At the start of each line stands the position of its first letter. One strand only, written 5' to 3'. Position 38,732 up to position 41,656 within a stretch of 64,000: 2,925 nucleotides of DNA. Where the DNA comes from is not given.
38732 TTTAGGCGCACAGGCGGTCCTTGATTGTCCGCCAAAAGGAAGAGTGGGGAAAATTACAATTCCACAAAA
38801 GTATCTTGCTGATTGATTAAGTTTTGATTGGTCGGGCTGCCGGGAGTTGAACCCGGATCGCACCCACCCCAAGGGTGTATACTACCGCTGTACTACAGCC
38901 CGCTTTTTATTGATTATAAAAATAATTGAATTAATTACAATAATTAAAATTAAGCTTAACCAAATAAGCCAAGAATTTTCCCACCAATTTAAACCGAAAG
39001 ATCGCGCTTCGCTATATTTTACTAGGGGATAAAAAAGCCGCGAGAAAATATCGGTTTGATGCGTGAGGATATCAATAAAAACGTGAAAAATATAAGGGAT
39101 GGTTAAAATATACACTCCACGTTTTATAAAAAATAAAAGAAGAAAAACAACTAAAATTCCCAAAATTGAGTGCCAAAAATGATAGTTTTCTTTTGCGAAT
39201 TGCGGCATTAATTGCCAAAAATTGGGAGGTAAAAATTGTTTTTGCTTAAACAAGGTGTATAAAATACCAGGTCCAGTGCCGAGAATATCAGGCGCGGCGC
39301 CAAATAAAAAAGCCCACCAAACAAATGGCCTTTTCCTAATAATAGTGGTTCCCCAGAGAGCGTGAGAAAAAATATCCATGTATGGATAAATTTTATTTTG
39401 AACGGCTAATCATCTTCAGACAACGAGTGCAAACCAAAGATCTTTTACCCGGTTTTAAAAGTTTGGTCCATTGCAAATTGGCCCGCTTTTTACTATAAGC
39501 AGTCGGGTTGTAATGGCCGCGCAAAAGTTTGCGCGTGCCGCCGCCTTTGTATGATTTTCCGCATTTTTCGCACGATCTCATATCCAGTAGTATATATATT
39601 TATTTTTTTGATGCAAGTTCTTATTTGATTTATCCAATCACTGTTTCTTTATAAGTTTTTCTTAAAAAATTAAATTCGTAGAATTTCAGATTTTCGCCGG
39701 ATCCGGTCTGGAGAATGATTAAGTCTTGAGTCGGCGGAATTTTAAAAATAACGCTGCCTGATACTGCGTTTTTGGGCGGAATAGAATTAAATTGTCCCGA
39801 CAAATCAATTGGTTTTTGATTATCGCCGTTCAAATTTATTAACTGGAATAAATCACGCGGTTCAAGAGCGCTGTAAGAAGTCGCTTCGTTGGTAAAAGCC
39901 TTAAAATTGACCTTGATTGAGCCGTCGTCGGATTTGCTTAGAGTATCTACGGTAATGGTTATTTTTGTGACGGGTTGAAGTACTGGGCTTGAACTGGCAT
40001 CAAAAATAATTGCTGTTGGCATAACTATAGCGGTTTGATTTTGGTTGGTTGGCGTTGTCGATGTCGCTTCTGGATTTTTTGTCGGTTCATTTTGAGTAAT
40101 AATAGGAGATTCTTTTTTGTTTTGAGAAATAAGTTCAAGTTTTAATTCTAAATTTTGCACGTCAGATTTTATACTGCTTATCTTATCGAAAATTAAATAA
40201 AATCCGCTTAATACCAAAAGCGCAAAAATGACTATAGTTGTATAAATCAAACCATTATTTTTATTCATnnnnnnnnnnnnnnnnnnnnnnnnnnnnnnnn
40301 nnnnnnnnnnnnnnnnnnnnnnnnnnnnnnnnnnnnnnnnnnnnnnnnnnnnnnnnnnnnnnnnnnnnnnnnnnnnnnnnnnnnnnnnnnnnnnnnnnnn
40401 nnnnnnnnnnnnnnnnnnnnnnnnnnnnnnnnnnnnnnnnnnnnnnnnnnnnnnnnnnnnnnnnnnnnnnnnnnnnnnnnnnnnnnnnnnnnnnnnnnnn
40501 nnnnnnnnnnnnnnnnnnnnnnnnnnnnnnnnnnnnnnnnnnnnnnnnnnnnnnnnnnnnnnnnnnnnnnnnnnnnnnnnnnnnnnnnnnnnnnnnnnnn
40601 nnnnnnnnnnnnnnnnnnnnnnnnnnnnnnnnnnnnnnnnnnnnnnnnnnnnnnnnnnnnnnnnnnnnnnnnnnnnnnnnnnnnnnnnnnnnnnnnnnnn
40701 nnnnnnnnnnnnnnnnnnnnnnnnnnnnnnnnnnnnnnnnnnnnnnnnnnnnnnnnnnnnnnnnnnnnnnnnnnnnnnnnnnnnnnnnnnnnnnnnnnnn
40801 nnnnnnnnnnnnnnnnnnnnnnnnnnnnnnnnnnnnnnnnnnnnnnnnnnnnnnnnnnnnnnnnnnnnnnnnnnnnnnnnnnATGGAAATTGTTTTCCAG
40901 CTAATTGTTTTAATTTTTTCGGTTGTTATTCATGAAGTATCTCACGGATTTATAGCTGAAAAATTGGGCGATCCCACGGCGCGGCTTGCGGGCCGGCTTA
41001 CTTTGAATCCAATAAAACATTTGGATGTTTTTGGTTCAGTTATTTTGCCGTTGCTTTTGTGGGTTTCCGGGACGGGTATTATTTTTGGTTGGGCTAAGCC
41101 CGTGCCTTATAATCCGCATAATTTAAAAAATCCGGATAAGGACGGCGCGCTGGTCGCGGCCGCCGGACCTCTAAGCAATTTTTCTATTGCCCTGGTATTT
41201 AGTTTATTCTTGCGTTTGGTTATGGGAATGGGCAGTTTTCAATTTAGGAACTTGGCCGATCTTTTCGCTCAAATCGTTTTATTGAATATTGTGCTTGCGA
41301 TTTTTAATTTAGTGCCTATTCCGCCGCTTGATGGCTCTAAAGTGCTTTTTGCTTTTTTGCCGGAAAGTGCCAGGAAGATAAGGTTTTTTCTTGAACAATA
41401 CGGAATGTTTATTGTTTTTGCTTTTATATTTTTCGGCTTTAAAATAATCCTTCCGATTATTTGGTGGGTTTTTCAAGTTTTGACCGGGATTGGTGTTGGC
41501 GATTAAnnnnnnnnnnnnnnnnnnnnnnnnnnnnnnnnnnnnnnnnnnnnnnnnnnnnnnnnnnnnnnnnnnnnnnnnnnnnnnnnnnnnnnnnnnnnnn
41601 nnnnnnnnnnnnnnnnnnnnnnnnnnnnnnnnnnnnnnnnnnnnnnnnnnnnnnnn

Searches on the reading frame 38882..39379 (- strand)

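Call 9: search_protein_families(library=pfam, proteins=[window:38882-39379:-], max_evalue=1)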
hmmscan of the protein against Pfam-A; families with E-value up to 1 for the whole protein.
window:38882-39379:- (165 aa): 2 families
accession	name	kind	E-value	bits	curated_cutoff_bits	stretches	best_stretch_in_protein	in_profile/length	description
PF04307.19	YdjM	-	0.0056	16.6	29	1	23-152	33-146/176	YdjM inner membrane protein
PF02687.27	FtsX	-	0.16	12.5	25.5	1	19-86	43-107/120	FtsX-like permease C-terminal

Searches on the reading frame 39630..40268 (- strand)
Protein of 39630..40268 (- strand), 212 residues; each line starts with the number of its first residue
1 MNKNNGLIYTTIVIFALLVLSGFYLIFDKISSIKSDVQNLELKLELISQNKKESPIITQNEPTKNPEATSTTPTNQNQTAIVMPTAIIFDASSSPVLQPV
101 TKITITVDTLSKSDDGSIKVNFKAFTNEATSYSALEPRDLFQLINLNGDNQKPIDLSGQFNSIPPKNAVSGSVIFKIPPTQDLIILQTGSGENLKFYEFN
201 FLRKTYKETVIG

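Call 9: search_protein_families(library=pfam, proteins=[window:39630-40268:-], max_evalue=1)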
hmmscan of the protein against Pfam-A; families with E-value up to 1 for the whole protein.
window:39630-40268:- (212 aa): 2 families
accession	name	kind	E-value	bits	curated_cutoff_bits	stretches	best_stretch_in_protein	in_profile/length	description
PF19360.4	TadB_TadC_N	-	0.15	12.3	27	1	5-59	6-58/143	TadB/TadC N-terminal domain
PF13314.11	DUF4083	-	0.16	12.4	25.4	1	7-46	5-49/57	Domain of unknown function (DUF4083)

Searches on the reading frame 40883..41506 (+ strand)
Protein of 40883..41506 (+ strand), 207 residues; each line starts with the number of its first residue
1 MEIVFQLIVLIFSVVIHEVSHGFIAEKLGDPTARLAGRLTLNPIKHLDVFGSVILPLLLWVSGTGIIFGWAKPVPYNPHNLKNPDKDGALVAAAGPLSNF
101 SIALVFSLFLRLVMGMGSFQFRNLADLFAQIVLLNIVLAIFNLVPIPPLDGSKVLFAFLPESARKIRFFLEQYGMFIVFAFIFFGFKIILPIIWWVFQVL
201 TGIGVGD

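Call 9: search_protein_families(library=pfam, proteins=[window:40883-41506:+], max_evalue=1)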
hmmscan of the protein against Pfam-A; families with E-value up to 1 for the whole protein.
window:40883-41506:+ (207 aa): 1 family
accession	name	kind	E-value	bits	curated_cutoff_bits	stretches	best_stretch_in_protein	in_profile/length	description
PF02163.28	Peptidase_M50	-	1.1e-17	64.5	27.2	2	123-183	158-219/221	Peptidase family M50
